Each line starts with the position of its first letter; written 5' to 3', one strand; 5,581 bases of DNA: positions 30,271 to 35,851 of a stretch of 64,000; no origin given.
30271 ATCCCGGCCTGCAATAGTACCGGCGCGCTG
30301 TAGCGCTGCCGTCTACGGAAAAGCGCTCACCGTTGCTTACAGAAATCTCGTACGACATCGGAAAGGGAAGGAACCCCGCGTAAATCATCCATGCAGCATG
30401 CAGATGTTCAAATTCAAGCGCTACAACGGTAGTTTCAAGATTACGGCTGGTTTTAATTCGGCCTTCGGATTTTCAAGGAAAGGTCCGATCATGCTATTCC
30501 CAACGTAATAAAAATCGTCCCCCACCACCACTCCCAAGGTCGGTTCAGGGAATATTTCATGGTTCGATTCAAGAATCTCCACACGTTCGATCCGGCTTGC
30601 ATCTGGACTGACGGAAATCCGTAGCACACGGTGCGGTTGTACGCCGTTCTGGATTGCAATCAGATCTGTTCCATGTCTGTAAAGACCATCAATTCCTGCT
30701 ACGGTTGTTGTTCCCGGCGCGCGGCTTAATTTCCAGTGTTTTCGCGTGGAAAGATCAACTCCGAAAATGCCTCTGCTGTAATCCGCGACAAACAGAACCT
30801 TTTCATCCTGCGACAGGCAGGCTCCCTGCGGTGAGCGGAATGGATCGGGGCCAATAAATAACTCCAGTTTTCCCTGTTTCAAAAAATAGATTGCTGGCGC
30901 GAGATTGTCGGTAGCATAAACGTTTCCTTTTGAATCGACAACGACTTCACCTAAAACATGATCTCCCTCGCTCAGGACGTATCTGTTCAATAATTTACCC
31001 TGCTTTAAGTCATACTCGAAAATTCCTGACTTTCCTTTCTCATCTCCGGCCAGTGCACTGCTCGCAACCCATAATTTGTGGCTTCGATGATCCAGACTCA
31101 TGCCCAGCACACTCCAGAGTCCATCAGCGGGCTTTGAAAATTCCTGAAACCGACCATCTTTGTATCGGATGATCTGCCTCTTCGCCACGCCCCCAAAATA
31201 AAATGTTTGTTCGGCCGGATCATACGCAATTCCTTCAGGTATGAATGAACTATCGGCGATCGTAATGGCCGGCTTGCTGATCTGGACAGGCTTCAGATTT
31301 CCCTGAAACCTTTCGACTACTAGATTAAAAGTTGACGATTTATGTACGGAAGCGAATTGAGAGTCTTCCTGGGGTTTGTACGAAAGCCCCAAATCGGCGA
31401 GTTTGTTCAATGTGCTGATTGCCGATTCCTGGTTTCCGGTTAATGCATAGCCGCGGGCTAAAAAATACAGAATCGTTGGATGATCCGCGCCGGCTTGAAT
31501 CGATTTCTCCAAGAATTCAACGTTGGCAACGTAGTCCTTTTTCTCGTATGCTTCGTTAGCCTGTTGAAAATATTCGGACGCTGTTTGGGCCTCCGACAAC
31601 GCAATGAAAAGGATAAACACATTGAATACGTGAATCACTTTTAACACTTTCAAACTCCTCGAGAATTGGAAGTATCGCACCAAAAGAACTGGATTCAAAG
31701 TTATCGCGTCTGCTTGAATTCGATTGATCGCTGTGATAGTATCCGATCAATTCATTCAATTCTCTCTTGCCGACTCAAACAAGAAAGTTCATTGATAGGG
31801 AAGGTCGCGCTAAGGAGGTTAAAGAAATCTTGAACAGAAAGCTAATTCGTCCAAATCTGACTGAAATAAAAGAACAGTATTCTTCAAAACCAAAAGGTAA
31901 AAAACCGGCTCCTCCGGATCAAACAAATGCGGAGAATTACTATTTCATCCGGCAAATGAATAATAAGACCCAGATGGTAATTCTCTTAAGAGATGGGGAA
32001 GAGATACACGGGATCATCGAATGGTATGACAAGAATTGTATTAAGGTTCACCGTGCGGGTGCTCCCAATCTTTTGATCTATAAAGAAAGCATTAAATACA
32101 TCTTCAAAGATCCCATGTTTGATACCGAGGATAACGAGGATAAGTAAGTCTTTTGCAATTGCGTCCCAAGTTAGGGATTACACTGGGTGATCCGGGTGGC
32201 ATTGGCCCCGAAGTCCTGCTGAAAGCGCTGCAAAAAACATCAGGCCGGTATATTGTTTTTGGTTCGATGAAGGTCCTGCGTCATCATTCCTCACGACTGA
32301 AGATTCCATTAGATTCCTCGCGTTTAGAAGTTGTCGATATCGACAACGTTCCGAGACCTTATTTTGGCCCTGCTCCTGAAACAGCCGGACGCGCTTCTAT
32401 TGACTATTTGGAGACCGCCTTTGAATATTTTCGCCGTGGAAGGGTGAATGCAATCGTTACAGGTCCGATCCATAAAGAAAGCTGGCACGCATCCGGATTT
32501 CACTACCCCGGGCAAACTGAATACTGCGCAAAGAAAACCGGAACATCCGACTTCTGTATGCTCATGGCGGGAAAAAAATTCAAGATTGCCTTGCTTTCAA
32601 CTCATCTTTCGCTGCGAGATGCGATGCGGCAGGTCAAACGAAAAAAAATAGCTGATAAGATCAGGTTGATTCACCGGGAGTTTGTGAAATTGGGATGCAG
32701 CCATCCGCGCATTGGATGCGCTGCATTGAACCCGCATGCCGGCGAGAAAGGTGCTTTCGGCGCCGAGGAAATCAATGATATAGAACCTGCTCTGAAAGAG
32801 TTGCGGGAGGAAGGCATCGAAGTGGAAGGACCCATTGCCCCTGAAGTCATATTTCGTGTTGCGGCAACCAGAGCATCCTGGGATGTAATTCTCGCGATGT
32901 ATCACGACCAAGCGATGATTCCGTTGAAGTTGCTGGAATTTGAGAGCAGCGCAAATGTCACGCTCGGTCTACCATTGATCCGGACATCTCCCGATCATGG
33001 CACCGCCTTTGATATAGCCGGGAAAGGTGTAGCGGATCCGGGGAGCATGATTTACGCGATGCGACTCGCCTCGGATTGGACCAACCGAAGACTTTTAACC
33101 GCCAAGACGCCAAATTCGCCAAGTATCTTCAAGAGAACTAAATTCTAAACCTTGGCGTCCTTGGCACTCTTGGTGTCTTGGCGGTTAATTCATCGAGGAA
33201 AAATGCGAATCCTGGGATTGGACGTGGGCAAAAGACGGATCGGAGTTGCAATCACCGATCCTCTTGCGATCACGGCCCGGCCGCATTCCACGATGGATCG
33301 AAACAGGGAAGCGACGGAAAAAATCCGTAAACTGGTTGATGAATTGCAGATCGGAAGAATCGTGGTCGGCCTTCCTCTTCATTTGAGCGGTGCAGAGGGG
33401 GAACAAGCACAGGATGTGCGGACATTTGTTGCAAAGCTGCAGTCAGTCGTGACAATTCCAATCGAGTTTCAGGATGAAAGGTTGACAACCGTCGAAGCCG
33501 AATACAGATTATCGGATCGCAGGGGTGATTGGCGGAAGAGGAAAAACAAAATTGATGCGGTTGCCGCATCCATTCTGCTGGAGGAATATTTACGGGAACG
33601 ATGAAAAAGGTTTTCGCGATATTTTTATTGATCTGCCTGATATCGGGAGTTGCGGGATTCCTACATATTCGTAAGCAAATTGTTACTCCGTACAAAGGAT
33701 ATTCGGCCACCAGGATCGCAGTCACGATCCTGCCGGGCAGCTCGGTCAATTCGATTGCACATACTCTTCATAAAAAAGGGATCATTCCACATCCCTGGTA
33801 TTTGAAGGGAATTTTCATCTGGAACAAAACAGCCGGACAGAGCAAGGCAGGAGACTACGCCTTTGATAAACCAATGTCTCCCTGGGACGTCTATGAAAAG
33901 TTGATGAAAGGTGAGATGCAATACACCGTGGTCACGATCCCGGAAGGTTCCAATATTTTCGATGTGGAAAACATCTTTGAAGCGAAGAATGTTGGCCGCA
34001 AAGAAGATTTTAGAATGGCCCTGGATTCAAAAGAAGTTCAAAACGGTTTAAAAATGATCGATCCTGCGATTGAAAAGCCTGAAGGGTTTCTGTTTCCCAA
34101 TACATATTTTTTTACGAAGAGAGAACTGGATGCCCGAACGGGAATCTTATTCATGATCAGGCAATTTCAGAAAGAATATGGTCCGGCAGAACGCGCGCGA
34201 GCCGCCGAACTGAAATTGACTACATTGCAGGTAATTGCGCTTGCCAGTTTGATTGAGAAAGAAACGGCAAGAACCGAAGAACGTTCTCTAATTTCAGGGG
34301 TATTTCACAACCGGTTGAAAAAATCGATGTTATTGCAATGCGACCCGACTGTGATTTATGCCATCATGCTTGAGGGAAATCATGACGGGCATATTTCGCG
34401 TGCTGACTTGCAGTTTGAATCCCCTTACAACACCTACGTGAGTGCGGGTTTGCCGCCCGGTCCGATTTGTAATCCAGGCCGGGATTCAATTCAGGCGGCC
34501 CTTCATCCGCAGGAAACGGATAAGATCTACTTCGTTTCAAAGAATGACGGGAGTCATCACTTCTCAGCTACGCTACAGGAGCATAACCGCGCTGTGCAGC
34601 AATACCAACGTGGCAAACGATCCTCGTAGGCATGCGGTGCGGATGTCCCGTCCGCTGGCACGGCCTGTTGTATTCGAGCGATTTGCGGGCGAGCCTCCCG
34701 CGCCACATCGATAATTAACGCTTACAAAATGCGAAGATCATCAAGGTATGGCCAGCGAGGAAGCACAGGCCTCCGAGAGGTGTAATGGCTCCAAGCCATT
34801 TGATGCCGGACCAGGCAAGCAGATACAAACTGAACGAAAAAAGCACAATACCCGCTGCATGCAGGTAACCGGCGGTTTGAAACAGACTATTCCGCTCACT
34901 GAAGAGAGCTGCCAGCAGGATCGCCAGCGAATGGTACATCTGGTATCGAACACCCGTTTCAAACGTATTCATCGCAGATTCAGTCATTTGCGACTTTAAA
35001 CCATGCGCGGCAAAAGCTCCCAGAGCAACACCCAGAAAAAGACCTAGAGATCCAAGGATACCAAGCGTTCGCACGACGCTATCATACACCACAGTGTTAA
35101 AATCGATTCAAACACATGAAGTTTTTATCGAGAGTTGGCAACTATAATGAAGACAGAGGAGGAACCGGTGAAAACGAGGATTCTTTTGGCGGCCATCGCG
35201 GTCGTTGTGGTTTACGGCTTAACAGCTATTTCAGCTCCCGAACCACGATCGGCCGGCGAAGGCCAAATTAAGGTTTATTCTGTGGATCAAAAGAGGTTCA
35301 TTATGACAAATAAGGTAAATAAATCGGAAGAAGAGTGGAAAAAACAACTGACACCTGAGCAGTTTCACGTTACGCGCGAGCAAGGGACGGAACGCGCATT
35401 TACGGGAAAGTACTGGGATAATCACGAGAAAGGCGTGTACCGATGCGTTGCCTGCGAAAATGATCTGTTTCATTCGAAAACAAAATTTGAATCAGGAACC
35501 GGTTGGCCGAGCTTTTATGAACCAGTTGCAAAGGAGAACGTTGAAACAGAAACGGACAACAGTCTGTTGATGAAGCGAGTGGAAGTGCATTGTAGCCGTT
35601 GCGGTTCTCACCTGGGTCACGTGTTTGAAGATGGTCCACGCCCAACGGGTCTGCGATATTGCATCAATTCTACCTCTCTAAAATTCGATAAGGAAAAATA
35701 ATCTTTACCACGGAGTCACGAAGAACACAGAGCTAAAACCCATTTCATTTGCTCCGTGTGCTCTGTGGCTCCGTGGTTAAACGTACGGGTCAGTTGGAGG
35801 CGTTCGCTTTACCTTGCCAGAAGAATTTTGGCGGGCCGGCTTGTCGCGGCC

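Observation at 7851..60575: Same-architecture, different-sequence hairpin elements fill almost every intergenic gap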

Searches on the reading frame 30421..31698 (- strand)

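Call 45: search_protein_families(library=pfam, proteins=[window:30421-31698:-], max_evalue=0.001)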
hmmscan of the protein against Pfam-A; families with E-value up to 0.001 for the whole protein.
window:30421-31698:- (425 aa): 2 families
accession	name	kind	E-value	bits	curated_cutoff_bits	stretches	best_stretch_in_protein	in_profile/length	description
PF08450.18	SGL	-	9.1e-08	32.4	26.3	1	154-307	2-153/246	SMP-30/Gluconolactonase/LRE-like region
PF01731.26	Arylesterase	-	7.4e-05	23.3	21.3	0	144-180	46-82/86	Arylesterase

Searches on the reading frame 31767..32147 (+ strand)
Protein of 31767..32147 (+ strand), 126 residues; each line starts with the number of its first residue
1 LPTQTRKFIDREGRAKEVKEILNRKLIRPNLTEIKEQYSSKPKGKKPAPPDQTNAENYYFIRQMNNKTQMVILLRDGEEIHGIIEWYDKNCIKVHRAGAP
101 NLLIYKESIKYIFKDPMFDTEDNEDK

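Call 24: search_protein_families(library=ncbifam, proteins=[window:31767-32147:+], max_evalue=0.01)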
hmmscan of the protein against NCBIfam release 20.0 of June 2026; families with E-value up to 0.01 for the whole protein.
window:31767-32147:+ (126 aa): 4 families
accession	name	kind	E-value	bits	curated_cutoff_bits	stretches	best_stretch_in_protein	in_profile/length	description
NF047718.1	Hfq_rel_Cyano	exception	1.8e-06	28.1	52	1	66-112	17-63/64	Hfq-related RNA-binding protein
TIGR02383.1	Hfq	equivalog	6.7e-06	25.9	61.7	1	60-110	8-57/61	RNA chaperone Hfq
NF010691.0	PRK14091.1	equivalog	1.8e-05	24.4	270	1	51-120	19-87/176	RNA chaperone Hfq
NF001602.0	PRK00395.1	equivalog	0.00032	20.4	95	1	65-112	17-62/79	RNA chaperone Hfq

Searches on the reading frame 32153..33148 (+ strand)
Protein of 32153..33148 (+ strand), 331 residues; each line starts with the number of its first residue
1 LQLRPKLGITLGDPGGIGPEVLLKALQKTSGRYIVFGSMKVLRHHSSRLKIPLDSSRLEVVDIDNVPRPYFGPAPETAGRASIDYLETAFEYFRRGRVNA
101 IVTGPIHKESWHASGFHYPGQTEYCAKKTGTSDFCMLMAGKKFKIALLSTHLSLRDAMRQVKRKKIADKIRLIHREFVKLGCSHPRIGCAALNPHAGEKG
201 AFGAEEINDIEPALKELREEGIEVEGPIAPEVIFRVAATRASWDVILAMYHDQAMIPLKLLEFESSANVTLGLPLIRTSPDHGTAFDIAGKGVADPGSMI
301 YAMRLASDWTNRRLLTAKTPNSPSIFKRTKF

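Call 78: search_protein_families(library=pfam, proteins=[window:32153-33148:+], max_evalue=0.0001)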
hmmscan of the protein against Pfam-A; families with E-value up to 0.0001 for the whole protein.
window:32153-33148:+ (331 aa): 1 family
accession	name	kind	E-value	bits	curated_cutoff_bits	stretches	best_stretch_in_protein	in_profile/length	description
PF04166.17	PdxA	-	6.6e-95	318.2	27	1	33-306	5-286/286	Pyridoxal phosphate biosynthetic protein PdxA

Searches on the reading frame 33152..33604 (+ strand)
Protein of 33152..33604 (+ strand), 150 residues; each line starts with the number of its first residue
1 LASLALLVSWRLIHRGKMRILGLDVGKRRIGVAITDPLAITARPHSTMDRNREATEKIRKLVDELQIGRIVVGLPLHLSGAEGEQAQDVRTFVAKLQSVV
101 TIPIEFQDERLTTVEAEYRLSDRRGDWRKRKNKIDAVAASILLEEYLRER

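Call 24: search_protein_families(library=ncbifam, proteins=[window:33152-33604:+], max_evalue=0.01)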
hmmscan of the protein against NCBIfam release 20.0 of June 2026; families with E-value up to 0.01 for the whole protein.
window:33152-33604:+ (150 aa): 2 families
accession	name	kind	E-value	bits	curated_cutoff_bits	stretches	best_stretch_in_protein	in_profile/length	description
TIGR00250.1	RNAse_H_YqgF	equivalog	1.9e-32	112.1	43.25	1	21-147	1-129/130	Holliday junction resolvase RuvX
NF001026.0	PRK00109.2-2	equivalog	6.7e-18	64.9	155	1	18-149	1-128/130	Holliday junction resolvase RuvX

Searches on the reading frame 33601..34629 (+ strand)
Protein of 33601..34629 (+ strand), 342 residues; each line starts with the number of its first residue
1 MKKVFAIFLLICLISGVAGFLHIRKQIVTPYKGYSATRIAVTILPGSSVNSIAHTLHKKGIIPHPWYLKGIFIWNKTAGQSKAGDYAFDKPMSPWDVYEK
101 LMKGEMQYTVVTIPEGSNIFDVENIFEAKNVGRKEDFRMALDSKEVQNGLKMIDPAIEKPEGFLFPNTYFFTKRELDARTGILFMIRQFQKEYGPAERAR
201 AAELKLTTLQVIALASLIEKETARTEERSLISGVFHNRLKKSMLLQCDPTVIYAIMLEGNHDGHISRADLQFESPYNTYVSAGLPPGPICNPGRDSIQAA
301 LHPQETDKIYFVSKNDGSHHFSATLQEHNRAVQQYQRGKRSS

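Call 79: search_protein_families(library=pfam, proteins=[window:33601-34629:+], max_evalue=0.0001)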
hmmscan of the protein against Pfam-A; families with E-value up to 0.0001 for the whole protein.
window:33601-34629:+ (342 aa): 1 family
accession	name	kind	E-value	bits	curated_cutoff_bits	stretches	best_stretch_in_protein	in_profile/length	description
PF02618.21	YceG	-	1.3e-84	284.4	32.4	1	41-334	1-275/275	YceG-like family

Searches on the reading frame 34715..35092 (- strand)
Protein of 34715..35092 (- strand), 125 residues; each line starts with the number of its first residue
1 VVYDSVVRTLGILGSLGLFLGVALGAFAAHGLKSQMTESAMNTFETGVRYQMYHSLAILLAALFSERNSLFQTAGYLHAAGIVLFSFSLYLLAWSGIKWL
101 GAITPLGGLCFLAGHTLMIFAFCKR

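Call 24: search_protein_families(library=ncbifam, proteins=[window:34715-35092:-], max_evalue=0.01)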
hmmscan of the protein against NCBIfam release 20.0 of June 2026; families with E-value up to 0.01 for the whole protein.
window:34715-35092:- (125 aa): 1 family
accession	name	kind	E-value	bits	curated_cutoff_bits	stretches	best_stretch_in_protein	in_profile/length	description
NF008125.0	PRK10873.1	equivalog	6.2e-23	81.7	162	1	8-120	4-118/131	hypothetical protein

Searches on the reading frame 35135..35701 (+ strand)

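Call 79: search_protein_families(library=pfam, proteins=[window:35135-35701:+], max_evalue=0.0001)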
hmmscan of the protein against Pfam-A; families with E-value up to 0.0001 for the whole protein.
window:35135-35701:+ (188 aa): 2 families
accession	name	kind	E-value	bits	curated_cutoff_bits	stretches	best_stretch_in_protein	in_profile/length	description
PF01641.26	SelR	-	9.6e-55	184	24.9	1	72-185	1-115/116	SelR domain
PF24046.1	At4g08330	-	6.2e-05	23.5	27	0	143-171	71-99/129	At4g08330 beta-tent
